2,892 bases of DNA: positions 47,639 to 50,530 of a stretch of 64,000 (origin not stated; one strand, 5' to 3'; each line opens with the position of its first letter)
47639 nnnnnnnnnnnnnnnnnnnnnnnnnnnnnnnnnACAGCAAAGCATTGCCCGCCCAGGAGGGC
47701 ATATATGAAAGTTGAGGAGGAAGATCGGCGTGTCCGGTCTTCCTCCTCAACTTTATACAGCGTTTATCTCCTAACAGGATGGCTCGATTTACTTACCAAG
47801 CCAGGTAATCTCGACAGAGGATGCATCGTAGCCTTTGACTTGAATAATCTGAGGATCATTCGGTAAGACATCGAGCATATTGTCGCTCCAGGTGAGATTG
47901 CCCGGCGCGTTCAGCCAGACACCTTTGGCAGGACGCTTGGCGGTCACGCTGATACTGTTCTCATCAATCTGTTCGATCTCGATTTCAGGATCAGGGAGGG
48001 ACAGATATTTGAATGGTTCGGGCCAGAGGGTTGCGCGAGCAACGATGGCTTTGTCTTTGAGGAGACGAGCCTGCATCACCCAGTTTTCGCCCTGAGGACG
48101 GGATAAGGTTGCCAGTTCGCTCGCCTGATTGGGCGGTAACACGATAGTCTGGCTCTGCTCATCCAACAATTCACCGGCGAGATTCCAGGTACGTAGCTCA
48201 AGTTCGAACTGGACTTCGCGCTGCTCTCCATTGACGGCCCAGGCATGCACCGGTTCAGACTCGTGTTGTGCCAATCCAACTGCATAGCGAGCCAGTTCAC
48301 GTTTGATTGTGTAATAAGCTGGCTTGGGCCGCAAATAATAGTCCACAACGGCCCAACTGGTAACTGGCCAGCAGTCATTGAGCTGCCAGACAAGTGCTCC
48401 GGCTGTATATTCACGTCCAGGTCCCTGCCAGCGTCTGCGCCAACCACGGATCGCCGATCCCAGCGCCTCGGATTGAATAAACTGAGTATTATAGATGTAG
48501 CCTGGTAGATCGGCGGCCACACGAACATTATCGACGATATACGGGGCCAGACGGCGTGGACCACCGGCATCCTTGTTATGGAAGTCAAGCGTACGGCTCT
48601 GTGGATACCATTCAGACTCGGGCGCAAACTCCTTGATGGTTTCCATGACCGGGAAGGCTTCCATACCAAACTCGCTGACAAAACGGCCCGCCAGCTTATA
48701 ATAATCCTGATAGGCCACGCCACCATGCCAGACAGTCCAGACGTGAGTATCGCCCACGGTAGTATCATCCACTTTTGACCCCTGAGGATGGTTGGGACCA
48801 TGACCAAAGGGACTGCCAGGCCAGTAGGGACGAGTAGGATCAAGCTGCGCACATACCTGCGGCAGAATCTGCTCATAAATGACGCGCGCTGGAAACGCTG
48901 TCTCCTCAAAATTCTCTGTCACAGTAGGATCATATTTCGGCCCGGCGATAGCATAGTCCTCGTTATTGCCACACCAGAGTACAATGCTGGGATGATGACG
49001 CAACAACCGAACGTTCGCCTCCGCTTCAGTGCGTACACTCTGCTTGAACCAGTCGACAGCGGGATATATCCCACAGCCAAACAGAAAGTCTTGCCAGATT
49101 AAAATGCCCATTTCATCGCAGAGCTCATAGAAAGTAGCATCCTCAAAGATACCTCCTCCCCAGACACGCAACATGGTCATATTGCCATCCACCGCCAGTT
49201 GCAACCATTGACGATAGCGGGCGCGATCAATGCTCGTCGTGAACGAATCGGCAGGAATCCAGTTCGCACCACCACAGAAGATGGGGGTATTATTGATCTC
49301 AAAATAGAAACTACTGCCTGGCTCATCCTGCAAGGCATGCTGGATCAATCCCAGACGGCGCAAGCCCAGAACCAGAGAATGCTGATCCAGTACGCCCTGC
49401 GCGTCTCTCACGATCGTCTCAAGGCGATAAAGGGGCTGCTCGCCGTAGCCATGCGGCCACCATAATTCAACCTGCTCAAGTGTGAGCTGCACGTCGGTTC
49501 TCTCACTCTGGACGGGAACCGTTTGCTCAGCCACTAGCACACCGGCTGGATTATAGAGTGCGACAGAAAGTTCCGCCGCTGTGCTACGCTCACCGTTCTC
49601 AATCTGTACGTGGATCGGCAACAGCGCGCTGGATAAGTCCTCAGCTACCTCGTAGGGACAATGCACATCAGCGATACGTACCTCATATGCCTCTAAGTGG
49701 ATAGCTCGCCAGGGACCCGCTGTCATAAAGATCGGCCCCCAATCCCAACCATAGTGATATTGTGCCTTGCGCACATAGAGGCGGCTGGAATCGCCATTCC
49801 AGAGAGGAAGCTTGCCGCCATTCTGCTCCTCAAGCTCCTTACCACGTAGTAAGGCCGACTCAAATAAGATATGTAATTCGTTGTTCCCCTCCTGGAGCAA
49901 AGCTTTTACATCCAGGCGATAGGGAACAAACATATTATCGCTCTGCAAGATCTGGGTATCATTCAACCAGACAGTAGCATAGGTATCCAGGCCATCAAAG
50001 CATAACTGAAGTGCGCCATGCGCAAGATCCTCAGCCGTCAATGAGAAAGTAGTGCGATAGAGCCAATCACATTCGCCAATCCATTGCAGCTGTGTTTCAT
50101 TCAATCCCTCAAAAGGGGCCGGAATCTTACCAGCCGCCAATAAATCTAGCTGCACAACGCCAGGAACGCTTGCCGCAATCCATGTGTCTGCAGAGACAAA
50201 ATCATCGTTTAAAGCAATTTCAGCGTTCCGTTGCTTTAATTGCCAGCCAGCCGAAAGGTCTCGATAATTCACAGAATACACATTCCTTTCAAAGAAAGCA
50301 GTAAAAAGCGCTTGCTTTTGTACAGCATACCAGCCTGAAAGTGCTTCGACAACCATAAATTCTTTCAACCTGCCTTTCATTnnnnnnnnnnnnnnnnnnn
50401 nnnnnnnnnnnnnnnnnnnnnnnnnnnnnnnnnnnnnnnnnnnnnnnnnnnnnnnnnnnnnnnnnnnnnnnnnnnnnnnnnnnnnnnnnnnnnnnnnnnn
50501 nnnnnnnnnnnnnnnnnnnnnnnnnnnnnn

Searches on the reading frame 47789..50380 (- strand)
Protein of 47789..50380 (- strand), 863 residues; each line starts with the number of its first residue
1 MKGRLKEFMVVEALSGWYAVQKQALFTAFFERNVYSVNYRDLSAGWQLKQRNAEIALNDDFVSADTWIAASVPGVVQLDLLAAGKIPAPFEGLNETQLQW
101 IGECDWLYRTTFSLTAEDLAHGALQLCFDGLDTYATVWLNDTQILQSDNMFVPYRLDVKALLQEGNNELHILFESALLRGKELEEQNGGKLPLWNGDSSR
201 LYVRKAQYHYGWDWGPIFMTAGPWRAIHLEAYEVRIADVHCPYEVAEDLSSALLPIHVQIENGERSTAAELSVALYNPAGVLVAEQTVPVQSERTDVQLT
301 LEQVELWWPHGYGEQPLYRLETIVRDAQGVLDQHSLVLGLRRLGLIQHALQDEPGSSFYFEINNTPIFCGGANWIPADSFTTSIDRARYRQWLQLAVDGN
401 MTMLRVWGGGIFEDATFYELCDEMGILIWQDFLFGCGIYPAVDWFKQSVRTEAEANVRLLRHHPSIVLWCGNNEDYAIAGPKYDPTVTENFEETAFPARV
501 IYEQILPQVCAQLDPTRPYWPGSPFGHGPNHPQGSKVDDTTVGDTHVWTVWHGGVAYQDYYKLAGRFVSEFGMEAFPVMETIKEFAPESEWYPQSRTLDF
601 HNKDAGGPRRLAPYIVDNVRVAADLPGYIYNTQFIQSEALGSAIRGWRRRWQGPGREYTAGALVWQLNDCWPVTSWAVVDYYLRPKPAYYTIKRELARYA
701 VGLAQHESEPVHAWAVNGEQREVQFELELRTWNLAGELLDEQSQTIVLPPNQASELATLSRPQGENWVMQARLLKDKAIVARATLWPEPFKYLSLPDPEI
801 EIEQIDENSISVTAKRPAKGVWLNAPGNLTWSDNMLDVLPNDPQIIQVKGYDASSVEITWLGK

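Call 38: search_protein_families(library=pfam, proteins=[window:47789-50380:-], max_evalue=0.0001)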
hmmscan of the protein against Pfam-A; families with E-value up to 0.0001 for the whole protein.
window:47789-50380:- (863 aa): 5 families
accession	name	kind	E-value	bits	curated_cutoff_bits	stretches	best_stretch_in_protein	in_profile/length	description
PF22666.2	Glyco_hydro_2_N2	-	2.5e-63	213.6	27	1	46-225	1-167/167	Glycosyl hydrolase 2 galactose-binding domain-like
PF17786.7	Mannosidase_ig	-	7.3e-15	55.7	23.4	1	711-792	3-91/91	Mannosidase Ig/CBM-like domain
PF00703.27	Glyco_hydro_2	-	1e-11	46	23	1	234-341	1-109/109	Glycosyl hydrolases family 2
PF17753.7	Ig_mannosidase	-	6.5e-09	35.8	22.6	1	795-850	1-60/81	Ig-fold domain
PF02837.24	Glyco_hydro_2_N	-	1.1e-07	32.4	28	1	107-172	68-132/169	Glycosyl hydrolases family 2, sugar binding domain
